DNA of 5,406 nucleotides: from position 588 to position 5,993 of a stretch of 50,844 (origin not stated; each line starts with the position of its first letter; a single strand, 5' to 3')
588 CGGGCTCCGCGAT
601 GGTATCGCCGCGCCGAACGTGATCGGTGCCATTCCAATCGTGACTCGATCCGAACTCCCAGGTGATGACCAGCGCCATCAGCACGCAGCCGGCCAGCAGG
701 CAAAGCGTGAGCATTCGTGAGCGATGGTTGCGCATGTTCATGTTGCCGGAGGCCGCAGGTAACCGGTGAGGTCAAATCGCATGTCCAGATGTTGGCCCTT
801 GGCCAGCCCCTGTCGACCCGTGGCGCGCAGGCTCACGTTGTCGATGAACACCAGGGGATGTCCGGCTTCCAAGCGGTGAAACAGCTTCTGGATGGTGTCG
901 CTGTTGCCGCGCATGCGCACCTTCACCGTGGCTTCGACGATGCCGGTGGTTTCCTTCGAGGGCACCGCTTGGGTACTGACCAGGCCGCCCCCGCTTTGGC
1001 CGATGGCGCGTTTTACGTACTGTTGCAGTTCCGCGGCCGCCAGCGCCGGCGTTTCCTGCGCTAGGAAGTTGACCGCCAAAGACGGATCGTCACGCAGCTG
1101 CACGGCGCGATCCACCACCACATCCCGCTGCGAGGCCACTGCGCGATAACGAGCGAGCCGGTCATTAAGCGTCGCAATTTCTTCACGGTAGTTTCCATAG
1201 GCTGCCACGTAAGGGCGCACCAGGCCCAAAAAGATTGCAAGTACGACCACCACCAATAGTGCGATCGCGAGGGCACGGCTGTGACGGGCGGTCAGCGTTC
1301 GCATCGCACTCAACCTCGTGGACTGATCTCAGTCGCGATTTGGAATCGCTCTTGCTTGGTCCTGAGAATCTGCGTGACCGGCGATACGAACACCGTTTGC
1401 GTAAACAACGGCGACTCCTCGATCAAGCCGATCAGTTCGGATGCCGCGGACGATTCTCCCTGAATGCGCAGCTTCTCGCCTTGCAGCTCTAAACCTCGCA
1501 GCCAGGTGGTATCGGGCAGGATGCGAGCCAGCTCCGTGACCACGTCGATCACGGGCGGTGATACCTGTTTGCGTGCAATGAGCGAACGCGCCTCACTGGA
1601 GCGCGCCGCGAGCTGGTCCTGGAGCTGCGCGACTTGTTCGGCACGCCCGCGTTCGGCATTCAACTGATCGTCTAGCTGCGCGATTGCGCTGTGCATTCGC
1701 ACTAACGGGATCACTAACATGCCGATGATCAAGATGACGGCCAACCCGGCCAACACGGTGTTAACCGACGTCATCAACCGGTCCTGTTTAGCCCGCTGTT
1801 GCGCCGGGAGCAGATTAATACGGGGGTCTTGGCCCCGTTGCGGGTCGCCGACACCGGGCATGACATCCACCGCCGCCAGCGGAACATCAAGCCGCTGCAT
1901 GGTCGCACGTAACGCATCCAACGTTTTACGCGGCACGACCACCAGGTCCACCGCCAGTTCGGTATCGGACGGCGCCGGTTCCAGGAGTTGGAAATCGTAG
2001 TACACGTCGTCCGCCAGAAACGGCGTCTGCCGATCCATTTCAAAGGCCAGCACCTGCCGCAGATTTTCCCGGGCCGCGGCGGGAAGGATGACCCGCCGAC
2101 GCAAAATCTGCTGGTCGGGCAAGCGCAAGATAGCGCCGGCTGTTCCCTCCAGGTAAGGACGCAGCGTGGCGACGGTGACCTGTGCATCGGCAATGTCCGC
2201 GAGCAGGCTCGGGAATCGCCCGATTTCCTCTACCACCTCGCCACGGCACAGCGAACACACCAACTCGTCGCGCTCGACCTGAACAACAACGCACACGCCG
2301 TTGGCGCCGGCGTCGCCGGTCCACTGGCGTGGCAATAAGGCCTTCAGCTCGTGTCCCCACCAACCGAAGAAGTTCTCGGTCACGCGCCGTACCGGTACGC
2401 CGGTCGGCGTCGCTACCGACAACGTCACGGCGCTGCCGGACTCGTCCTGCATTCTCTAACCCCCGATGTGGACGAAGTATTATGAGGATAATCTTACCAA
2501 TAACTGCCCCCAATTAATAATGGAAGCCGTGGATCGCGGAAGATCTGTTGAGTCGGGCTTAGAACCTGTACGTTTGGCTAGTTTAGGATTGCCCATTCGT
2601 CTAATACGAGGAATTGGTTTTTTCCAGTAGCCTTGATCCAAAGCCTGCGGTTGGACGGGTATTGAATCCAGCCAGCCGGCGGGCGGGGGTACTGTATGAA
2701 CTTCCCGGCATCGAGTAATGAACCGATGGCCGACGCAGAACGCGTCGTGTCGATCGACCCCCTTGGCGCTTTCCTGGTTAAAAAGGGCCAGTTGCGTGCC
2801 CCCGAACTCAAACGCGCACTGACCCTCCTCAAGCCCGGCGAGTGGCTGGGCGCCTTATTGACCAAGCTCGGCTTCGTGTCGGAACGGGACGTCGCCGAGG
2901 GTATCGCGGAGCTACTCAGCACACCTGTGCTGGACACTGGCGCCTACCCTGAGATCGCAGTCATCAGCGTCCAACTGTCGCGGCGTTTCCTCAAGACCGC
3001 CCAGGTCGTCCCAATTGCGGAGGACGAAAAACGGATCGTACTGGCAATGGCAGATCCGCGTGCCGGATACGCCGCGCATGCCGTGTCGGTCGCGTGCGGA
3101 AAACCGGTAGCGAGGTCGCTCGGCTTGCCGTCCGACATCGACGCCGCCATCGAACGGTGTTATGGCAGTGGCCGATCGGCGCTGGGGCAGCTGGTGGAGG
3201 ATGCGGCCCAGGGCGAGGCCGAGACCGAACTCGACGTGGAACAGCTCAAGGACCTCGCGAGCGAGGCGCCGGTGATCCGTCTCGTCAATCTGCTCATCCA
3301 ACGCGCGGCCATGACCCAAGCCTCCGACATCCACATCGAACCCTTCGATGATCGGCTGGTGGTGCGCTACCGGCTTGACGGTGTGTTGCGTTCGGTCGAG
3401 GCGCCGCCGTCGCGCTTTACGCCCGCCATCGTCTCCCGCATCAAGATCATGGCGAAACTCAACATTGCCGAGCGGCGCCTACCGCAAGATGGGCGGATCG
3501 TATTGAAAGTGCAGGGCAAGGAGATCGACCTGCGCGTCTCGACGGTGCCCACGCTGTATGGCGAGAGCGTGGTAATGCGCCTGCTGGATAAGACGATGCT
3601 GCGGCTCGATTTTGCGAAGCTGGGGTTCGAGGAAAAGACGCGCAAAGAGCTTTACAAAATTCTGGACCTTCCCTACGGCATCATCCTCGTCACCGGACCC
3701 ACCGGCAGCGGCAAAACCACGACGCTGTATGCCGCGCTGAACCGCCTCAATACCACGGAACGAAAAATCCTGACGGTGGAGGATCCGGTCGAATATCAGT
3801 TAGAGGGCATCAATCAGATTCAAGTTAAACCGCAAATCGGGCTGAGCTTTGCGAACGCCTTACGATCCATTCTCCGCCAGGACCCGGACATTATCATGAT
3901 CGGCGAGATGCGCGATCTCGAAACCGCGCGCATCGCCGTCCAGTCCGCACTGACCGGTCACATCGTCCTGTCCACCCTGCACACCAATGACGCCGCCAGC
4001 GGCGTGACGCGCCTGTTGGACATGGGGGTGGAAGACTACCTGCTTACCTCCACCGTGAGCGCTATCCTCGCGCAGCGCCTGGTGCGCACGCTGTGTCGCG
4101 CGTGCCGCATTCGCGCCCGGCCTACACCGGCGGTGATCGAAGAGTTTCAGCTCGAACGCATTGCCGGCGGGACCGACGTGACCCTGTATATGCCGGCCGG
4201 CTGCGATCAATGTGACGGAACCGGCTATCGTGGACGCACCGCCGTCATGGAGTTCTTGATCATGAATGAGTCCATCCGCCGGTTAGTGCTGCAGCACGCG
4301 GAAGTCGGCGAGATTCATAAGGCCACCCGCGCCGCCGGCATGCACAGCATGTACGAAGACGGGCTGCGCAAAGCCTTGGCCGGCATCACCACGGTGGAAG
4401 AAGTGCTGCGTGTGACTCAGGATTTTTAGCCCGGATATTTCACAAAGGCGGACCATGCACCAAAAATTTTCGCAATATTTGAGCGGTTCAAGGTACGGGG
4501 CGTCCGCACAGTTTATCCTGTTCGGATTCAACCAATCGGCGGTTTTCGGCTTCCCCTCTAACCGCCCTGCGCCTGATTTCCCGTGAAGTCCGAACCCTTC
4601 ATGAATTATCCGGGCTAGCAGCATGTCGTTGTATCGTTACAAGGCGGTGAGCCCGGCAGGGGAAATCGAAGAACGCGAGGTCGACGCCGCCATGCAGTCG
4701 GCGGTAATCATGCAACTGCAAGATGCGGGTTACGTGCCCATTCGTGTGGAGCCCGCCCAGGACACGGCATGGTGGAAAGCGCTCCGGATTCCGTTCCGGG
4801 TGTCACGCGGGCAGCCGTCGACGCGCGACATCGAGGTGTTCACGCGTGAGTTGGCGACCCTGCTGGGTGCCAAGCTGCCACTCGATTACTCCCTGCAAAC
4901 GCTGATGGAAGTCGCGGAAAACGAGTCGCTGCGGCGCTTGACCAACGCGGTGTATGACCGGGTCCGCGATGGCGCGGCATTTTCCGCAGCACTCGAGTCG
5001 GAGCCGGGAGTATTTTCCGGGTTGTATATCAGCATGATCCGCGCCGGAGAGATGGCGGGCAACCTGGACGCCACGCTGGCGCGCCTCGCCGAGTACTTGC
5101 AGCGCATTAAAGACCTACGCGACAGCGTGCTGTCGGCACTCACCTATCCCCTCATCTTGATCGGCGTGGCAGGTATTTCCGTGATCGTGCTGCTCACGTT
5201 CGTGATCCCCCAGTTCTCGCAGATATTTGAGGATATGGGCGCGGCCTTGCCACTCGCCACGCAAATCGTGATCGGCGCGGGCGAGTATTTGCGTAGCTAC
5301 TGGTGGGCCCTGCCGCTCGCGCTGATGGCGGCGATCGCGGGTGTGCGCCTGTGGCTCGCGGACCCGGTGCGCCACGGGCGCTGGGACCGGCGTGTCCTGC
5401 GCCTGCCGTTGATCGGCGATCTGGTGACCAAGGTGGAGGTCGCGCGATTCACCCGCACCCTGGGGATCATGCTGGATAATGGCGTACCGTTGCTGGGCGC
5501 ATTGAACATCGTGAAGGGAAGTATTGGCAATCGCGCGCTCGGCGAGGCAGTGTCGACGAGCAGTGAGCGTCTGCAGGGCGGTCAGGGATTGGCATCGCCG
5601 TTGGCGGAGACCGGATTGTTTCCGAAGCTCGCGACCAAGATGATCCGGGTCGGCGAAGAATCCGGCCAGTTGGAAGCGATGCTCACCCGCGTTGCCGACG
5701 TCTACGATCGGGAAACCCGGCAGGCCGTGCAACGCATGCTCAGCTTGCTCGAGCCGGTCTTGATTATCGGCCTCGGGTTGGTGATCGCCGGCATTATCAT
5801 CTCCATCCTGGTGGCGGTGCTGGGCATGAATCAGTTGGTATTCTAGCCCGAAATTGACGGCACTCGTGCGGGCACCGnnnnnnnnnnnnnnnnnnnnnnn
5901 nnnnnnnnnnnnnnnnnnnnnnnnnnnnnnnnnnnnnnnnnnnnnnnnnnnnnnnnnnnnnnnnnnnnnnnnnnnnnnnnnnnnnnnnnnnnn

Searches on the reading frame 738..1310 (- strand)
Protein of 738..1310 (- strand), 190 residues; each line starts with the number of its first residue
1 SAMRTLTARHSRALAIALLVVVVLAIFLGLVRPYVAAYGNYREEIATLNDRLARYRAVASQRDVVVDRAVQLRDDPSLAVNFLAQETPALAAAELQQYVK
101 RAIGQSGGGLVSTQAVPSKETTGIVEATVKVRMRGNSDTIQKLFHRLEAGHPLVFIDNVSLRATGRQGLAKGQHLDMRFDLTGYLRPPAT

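Call 32: search_protein_families(library=pfam, proteins=[window:738-1310:-], max_evalue=0.0001)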
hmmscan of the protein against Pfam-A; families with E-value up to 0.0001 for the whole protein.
window:738-1310:- (190 aa): 1 family
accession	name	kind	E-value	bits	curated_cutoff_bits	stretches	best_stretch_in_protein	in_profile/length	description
PF10741.14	T2SSM_b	-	4.3e-24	85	21.7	1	81-184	5-110/111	Type II secretion system (T2SS), protein M subtype b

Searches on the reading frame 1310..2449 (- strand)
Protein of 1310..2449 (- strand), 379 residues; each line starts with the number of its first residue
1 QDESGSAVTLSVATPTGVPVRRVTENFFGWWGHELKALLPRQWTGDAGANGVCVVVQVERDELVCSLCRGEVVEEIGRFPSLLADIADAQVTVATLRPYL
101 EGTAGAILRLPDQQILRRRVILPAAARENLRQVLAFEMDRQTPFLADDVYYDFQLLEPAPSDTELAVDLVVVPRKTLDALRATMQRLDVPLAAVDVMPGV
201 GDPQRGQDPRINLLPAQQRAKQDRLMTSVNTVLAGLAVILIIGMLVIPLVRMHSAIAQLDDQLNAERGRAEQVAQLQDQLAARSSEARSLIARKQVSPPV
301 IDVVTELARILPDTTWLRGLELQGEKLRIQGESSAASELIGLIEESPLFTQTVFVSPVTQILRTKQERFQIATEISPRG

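Call 32: search_protein_families(library=pfam, proteins=[window:1310-2449:-], max_evalue=0.0001)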
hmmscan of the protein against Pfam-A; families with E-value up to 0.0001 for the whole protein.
window:1310-2449:- (379 aa): 2 families
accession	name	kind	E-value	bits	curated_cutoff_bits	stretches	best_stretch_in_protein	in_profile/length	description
PF05137.18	PilN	-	1.4e-13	51.1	22.8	1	303-374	2-77/78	Fimbrial assembly protein (PilN)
PF11104.14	PilM_2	-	3.2e-05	23.5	27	1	103-176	62-136/340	Type IV pilus assembly protein PilM;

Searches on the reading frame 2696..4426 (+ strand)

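Call 32: search_protein_families(library=pfam, proteins=[window:2696-4426:+], max_evalue=0.0001)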
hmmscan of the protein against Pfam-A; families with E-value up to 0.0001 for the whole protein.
window:2696-4426:+ (577 aa): 5 families
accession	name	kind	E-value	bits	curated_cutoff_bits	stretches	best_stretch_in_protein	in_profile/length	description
PF00437.27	T2SSE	-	3.3e-145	483.9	24.9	1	188-572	3-370/370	Type II/IV secretion system protein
PF05157.20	MshEN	-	6.3e-12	45.8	23.1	1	76-161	3-89/90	MshEN domain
PF25199.1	nSTAND_NTPase5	-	7.1e-05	23.1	34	0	322-372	36-87/145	Novel STAND NTPase 5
PF13191.12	AAA_16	-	7.9e-05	23.7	32.6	0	328-485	25-142/167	AAA ATPase domain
PF13401.12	AAA_22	-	8.3e-05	23.3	27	0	328-370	6-48/130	AAA domain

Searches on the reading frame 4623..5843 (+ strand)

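Call 32: search_protein_families(library=pfam, proteins=[window:4623-5843:+], max_evalue=0.0001)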
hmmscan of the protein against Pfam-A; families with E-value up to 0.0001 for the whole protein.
window:4623-5843:+ (407 aa): 1 family
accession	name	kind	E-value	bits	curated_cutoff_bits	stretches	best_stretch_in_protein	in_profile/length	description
PF00482.28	T2SSF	-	9.2e-58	194.1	25.2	2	73-196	1-125/125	Type II secretion system (T2SS), protein F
